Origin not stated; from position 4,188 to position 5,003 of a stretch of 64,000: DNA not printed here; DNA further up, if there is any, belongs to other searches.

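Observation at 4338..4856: Conserved C-terminal domain of about 172 aa shared by the S8 and M14 peptidases (paralog at 9469-9990), a candidate cell-surface targeting or anchoring module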

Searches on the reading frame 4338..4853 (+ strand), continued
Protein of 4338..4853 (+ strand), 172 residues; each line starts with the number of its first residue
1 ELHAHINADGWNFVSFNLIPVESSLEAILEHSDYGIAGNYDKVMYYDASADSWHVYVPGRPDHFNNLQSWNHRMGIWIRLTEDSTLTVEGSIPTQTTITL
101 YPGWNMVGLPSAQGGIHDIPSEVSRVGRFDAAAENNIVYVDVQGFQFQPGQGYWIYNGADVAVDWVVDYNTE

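Call 48: search_protein_families(library=pfam, proteins=[P0171, P0173, P0177, P0185, P0193, P0196, P0207, P0210, P0225, P0228], max_evalue=1)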
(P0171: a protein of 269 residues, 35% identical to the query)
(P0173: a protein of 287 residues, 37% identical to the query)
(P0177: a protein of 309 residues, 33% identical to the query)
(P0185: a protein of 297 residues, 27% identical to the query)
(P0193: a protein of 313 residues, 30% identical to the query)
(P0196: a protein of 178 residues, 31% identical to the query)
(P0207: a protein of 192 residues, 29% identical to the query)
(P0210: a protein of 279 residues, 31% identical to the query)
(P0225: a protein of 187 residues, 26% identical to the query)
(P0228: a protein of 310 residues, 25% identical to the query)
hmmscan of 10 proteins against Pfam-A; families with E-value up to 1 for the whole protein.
P0171 (269 aa): 1 family
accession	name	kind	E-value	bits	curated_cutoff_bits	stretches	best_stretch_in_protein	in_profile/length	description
PF05048.19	NosD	-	3.2e-06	27.2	23.6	1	2-56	146-212/212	Periplasmic copper-binding protein (NosD)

P0173 (287 aa): 0 families

P0177 (309 aa): 3 families
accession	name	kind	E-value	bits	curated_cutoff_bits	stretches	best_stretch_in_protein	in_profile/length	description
PF13570.13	Beta-prop_ACSF4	-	2.2e-11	44.2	133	2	35-87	280-329/329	Beta-alanine-activating enzyme, beta-propeller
PF13360.13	PQQ_2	-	4.8e-05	23.5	27.6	2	37-124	3-83/233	Outer membrane protein assembly factor BamB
PF08410.15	DUF1737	-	0.048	14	24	0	236-252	22-38/53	Domain of unknown function (DUF1737)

P0185 (297 aa): 2 families
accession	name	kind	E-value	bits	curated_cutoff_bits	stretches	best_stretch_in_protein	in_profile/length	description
PF00963.24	Cohesin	-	3.6e-08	34.2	24.1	1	2-98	11-116/139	Cohesin domain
PF12581.13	DUF3756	-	0.043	14.1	25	1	31-54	9-32/41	Protein of unknown function (DUF3756)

P0193 (313 aa): 3 families
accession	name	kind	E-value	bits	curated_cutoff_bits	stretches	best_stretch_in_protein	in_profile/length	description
PF05048.19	NosD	-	3.1e-17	63.2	23.6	1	4-100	100-210/212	Periplasmic copper-binding protein (NosD)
PF13229.12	Beta_helix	-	4e-06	27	25.9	1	8-75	69-139/158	Right handed beta helix region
PF25577.1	TPR_TAF2_C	-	0.82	8.9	27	0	12-61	130-179/363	TAF2-like, TPR repeats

P0196 (178 aa): 2 families
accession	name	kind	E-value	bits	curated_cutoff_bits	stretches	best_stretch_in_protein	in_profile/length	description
PF23501.1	Microp_apicomplexa_4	-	0.066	14.4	27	0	145-167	14-36/103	Apicomplexa microprotein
PF21879.2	STIV_turret_3rd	-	0.46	11.3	27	0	134-150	58-74/111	C381 turret protein Nucleoplasmin-like/VP domain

P0207 (192 aa): 0 families

P0210 (279 aa): 0 families

P0225 (187 aa): 0 families

P0228 (310 aa): 1 family
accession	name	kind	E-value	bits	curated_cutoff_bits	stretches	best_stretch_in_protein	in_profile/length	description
PF03176.21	MMPL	-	0.16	11.3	20.5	1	4-48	143-187/333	MMPL family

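Call 52: fold_search(model_id=the predicted structure, library=viral)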
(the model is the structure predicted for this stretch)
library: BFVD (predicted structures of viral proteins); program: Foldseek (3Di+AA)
matches with E <= 10: 434; with E <= 0.001: 0
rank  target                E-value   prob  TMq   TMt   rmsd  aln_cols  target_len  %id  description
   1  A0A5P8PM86            4.2e-02  0.23  0.21  0.18  14.8       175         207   12  dUTP diphosphatase [Stenotrophomonas phage Moby]
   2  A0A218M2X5            5.6e-02  0.41  0.23  0.16  13.6       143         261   14  dUTP diphosphatase [Acidovorax phage ACP17]
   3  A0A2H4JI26            9.8e-02  0.18  0.23  0.08  19.2       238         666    8  Uncharacterized protein [uncultured Caudovirales phage]
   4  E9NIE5                1.0e-01  0.21  0.17  0.14  14.8       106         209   15  dUTP diphosphatase [Enterobacter phage EcP1]
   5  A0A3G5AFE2            1.8e-01  0.23  0.27  0.21  17.7       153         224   12  Cupin [Solivirus sp.]
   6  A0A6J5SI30            2.2e-01  0.23  0.18  0.22  13.9        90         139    9  dUTP diphosphatase [uncultured Caudovirales phage]
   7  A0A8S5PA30            2.2e-01  0.06  0.16  0.09  15.9       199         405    8  Tail protein [Myoviridae sp. ctTYJ16]
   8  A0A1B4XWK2            2.2e-01  0.04  0.16  0.11  22.0       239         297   13  Lipoprotein [Tenacibaculum phage pT24]
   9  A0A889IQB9            2.3e-01  0.15  0.16  0.16  12.3        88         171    9  (no name in the UniProt tables at hand)
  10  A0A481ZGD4            2.5e-01  0.21  0.19  0.19  12.6        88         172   11  dUTP diphosphatase [Pithovirus LCPAC404]
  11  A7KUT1                2.8e-01  0.28  0.22  0.28   8.2       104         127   14  (no name in the UniProt tables at hand)
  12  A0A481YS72            3.1e-01  0.21  0.22  0.20  11.2        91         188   11  Aspartyl/asparaginyl beta-hydroxylase [Marseillevirus LCMAC101]
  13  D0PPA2                3.1e-01  0.02  0.11  0.06  18.1       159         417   11  dUTPase-related protein [Wood mouse herpesvirus]
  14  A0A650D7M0            3.3e-01  0.23  0.21  0.19   8.3        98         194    8  VP7 (Fragment) [Rotavirus L]
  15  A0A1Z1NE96            3.3e-01  0.06  0.19  0.08  15.9       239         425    6  Virion protein G11 [Common bottlenose dolphin gammaherpesvirus 1 strain Sarasota]
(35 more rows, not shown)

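Call 63: search_dna_similar(query=window:4338-4853:+, collection=plasmids, mode=protein, max_evalue=0.01, max_rows=10)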
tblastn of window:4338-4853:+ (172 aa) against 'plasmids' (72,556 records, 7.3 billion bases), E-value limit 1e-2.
No match.

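Call 65: search_protein_families(library=ncbifam, proteins=[P0196, P0185, P0168, P0197, P0210, P0226, P0173, P0207, P0228, P0214], max_evalue=1)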
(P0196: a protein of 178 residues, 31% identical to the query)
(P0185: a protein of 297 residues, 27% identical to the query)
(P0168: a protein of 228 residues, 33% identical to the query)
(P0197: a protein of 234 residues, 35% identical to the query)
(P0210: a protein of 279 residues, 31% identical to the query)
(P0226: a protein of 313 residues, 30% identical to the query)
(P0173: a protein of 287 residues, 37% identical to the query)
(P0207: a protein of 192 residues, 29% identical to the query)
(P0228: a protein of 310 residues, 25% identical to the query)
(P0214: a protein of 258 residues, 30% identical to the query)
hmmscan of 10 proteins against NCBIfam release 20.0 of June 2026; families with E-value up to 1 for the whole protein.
P0196 (178 aa): 0 families

P0185 (297 aa): 0 families

P0168 (228 aa): 0 families

P0197 (234 aa): 0 families

P0210 (279 aa): 0 families

P0226 (313 aa): 0 families

P0173 (287 aa): 1 family
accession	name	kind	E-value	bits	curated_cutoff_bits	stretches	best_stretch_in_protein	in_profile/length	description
NF033930.1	pneumo_PspA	exception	0.37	9.4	850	1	46-136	458-545/659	pneumococcal surface protein A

P0207 (192 aa): 0 families

P0228 (310 aa): 0 families

P0214 (258 aa): 0 families

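Call 67: find_homologous_proteins(query=A4, max_evalue=0.001)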
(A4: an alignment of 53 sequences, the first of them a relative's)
Query A4 (53 sequences) (178 aa, profile of the alignment): 388 proteins with E <= 0.001 among 8000 candidates; the best 120 are listed.
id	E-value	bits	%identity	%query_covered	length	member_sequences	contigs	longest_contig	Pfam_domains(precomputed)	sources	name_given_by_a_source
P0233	2.1e-67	245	34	88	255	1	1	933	-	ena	-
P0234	2.3e-67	245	38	87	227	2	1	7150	-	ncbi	-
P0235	2.6e-67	244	39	87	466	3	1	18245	PF13243.13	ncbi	-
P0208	3.9e-67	244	34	87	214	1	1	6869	-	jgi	jgi:hypothetical protein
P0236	1.6e-66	242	35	87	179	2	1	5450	-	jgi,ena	-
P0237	2.3e-66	241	38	92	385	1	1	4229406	PF13229.13,PF05048.20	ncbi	ncbi:MAG: right-handed parallel beta-helix repeat-containing protein, partial [Thermoplasmata archae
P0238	2.4e-66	241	38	88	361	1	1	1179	PF13229.13,PF05048.20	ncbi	-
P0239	6.3e-66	240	34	87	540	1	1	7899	PF13229.13,PF05048.20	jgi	jgi:parallel beta-helix repeat protein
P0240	1.0e-65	239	39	87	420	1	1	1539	PF13229.13,PF05048.20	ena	-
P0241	1.2e-65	239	35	87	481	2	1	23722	PF13229.13,PF05048.20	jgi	jgi:parallel beta-helix repeat protein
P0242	1.3e-65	239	38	87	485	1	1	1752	PF13229.13,PF05048.20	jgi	jgi:parallel beta-helix repeat protein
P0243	1.4e-65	239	38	91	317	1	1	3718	PF19077.7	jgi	jgi:hypothetical protein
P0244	1.5e-65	239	36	92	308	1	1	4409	PF13229.13,PF05048.20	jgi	jgi:parallel beta-helix repeat protein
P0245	1.7e-65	238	31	100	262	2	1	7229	-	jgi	jgi:hypothetical protein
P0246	1.7e-65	238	32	88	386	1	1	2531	PF13229.13,PF05048.20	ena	-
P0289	6.7e-60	220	33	96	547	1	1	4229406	PF13229.13,PF05048.20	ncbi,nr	ncbi:MAG: right-handed parallel beta-helix repeat-containing protein [Thermoplasmata archaeon]|nr:MA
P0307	1.6e-54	203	54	88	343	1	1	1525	PF00963.25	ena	-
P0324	8.5e-51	190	60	93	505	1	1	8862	PF00801.27,PF04151.22,PF18911.7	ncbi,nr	ncbi:MAG: PKD domain-containing protein [ANME-2 cluster archaeon]|nr:PKD domain-containing protein [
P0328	1.7e-50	189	64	90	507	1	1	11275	PF00801.27,PF04151.22,PF18911.7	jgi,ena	-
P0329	1.8e-50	189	64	88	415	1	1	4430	PF00963.25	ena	-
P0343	1.9e-49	186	60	90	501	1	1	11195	PF00801.27,PF04151.22,PF18911.7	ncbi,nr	ncbi:PKD domain-containing protein [bacterium]|nr:PKD domain-containing protein [bacterium]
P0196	8.4e-49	184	100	100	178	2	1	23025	-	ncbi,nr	ncbi:TPA: hypothetical protein HA351_01620, partial [Methanosarcinaceae archaeon]|nr:hypothetical pr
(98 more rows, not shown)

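Call 77: find_encoding_contigs(protein=P0289, flank=10000, max_places=2)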
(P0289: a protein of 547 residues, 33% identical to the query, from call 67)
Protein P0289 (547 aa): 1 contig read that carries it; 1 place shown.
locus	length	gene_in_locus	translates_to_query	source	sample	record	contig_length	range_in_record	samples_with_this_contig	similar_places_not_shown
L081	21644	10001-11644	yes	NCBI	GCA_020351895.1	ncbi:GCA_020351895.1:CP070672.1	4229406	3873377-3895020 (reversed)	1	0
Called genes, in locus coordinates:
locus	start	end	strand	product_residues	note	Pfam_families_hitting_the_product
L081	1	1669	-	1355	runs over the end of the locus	PF13229:Beta_helix, PF13229:Beta_helix, PF05048:NosD, PF13229:Beta_helix, PF05048:NosD, PF13229:Beta_helix, PF13205:Big_5, PF18911:PKD_4, +5 more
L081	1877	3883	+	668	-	PF00041:fn3, PF16656:Pur_ac_phosph_N (weak)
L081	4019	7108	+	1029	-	PF01839:FG-GAP (faint), PF13517:FG-GAP_3, PF19077:Big_13 (faint), PF13205:Big_5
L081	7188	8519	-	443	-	PF08239:SH3_3 (weak), PF00753:Lactamase_B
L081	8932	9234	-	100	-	PF11746:DUF3303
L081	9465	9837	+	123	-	-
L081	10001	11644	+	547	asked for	PF05048:NosD, PF13229:Beta_helix, PF05048:NosD, PF13229:Beta_helix (weak)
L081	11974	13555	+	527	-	PF05658:YadA_head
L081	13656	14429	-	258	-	-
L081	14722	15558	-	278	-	PF02457:DAC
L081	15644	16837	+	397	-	PF01545:Cation_efflux, PF16916:ZT_dimer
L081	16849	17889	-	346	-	PF01758:SBF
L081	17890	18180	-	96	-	PF01022:HTH_5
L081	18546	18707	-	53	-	-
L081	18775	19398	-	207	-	-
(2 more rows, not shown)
